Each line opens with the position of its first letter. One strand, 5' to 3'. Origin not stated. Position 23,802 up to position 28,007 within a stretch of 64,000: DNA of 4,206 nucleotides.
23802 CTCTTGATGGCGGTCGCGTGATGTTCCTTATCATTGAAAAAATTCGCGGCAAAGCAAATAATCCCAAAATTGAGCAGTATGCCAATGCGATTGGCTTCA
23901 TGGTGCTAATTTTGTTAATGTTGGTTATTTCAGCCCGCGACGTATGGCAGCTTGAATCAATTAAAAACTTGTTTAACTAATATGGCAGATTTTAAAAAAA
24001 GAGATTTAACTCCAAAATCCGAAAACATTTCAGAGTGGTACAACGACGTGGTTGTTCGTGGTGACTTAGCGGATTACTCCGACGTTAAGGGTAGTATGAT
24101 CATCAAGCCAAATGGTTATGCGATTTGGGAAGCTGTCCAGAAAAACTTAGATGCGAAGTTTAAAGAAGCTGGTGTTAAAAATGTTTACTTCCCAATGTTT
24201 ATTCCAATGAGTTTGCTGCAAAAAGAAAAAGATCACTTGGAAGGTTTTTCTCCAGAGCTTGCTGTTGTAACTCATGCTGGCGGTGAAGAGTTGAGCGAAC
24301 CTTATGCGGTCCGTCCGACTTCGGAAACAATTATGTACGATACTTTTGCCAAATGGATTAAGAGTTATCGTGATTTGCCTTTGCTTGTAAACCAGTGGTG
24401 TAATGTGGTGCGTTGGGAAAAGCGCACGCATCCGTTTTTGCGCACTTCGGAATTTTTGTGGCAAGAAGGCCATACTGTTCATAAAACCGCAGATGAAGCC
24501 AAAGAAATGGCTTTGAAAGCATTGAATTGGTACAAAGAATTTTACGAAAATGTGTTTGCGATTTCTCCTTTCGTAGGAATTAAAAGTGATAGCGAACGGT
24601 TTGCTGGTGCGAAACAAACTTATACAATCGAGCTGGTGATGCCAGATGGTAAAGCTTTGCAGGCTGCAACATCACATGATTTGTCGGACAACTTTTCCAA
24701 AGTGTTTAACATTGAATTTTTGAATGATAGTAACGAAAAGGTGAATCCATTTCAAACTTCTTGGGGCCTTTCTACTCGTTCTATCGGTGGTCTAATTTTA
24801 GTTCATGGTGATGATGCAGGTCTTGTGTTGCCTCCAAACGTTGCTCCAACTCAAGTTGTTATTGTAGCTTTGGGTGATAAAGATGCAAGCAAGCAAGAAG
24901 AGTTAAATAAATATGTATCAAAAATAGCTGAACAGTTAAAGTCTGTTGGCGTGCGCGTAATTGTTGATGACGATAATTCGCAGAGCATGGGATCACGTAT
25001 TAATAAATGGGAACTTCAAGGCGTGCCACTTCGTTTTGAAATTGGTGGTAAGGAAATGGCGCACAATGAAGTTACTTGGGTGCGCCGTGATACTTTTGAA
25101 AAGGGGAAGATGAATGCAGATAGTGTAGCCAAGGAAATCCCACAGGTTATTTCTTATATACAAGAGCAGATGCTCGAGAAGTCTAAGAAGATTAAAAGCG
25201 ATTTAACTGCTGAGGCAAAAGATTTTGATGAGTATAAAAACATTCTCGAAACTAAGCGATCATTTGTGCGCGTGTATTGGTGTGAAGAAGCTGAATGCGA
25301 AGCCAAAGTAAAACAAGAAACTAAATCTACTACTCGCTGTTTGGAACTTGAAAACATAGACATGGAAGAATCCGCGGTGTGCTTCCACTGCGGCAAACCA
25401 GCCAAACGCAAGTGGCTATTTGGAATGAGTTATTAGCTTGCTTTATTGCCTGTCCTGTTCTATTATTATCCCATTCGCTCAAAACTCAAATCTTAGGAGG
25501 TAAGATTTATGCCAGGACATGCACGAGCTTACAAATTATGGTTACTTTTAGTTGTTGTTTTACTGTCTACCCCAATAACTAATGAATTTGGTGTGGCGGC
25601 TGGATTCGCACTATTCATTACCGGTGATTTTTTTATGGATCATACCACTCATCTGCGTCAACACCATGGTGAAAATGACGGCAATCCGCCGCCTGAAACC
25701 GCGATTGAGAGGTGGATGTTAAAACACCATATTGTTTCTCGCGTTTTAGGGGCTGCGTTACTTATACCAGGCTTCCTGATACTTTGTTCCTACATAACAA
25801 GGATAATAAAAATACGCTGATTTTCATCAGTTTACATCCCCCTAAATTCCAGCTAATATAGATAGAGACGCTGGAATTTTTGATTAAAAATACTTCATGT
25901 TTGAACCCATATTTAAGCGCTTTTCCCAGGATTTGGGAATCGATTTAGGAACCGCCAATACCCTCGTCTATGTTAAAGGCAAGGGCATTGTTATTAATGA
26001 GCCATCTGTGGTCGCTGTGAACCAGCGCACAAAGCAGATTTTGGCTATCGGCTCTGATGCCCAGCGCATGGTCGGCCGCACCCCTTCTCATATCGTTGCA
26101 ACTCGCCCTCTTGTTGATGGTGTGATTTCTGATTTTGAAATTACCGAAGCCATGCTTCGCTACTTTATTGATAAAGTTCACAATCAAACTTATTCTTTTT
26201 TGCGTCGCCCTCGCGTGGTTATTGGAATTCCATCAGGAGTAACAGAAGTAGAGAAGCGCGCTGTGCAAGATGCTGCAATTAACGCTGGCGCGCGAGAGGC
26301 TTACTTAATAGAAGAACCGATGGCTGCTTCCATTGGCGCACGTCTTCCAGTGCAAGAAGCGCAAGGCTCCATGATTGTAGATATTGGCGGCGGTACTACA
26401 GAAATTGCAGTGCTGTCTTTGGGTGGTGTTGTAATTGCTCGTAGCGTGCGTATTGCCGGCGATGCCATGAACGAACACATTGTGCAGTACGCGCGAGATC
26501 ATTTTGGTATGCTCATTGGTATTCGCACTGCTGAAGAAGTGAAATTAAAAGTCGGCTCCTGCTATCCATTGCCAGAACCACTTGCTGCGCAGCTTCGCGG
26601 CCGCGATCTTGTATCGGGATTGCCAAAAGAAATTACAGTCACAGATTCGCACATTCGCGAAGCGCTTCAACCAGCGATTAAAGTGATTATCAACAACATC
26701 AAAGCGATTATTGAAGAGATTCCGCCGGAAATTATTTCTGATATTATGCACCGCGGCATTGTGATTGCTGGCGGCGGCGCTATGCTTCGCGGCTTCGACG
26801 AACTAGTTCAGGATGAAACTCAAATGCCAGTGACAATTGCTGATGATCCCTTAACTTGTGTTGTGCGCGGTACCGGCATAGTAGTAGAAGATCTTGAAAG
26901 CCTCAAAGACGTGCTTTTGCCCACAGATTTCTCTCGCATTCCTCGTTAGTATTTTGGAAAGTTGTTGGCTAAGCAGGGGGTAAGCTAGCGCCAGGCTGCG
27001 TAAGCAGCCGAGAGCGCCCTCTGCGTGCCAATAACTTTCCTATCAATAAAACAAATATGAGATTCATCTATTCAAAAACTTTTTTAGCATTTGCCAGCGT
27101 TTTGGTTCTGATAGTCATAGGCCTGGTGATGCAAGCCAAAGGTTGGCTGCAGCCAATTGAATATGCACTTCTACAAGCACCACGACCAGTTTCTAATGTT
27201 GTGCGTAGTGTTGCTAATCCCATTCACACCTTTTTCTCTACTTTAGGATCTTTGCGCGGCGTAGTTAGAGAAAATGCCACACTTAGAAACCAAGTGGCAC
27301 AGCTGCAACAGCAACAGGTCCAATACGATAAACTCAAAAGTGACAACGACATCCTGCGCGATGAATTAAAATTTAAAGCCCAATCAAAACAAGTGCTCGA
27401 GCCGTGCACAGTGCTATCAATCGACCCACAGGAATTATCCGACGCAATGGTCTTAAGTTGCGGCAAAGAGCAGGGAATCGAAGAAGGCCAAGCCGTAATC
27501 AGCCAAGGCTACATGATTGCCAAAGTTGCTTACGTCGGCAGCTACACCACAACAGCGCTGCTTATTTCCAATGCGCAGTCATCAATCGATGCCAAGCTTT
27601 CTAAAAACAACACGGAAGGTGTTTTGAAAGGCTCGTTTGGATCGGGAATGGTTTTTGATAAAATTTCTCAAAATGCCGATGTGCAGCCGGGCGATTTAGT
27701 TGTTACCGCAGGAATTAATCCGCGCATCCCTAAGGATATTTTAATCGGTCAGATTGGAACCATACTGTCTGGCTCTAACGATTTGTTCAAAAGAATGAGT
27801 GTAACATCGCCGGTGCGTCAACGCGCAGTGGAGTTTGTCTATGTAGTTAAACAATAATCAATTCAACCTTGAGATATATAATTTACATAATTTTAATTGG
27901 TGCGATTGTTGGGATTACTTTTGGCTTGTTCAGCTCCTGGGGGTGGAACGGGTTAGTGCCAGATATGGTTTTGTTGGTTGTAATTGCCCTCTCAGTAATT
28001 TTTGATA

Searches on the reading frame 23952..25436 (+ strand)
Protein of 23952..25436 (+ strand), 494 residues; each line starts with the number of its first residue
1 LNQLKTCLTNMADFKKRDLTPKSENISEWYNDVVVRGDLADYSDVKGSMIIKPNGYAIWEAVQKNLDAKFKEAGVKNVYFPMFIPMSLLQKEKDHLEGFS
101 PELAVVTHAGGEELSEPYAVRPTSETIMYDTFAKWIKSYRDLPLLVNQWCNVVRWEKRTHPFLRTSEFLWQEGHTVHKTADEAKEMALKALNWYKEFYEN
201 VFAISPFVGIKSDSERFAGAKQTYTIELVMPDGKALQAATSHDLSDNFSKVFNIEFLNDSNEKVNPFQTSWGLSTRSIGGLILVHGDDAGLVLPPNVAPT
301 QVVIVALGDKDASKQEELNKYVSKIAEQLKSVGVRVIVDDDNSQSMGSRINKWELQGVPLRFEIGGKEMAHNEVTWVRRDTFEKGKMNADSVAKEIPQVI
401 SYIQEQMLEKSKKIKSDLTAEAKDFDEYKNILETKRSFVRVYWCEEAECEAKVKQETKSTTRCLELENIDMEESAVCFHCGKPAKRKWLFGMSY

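Call 11: search_protein_families(library=pfam, proteins=[window:23952-25436:+], max_evalue=0.001)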
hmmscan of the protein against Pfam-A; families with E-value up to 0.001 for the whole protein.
window:23952-25436:+ (494 aa): 3 families
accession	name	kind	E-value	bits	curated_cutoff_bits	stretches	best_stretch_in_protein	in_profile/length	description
PF00587.30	tRNA-synt_2b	-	6.1e-24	85.5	29.3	1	113-279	6-173/179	tRNA synthetase class II core domain (G, H, P, S and T)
PF03129.25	HGTP_anticodon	-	1.6e-21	76.7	21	1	301-397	1-92/94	Anticodon binding domain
PF09180.16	ProRS-C_1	-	1.2e-19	70.7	31.5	1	425-494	1-71/71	Prolyl-tRNA synthetase, C-terminal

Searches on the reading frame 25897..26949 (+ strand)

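Call 11: search_protein_families(library=pfam, proteins=[window:25897-26949:+], max_evalue=0.001)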
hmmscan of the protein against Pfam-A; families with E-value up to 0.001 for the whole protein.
window:25897-26949:+ (350 aa): 6 families
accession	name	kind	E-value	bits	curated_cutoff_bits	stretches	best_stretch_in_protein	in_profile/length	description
PF06723.19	MreB_Mbl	-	1.2e-139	465.2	27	1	11-337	2-326/327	MreB/Mbl protein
PF14450.12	FtsA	-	1.6e-10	41.8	31.8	1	160-316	2-111/127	Cell division protein FtsA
PF00012.26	HSP70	-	3.1e-10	39.3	20.6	1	89-211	116-246/599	Hsp70 protein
PF11104.14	PilM_2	-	4.6e-08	32.8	27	0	287-317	277-307/340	Type IV pilus assembly protein PilM;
PF25216.1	Volactin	-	6.2e-07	29.6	35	1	41-326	51-317/321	Volactin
PF00022.25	Actin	-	7.8e-07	28.5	27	0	36-201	31-189/410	Actin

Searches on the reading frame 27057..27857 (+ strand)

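Call 9: search_protein_families(library=pfam, proteins=[window:27057-27857:+], max_evalue=0.001)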
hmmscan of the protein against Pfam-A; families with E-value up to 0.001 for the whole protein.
window:27057-27857:+ (266 aa): 1 family
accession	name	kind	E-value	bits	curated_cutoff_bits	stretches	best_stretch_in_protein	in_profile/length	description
PF04085.20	MreC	-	8.4e-28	97.4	28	1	119-265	1-147/147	Rod shape-determining protein MreC, barrel core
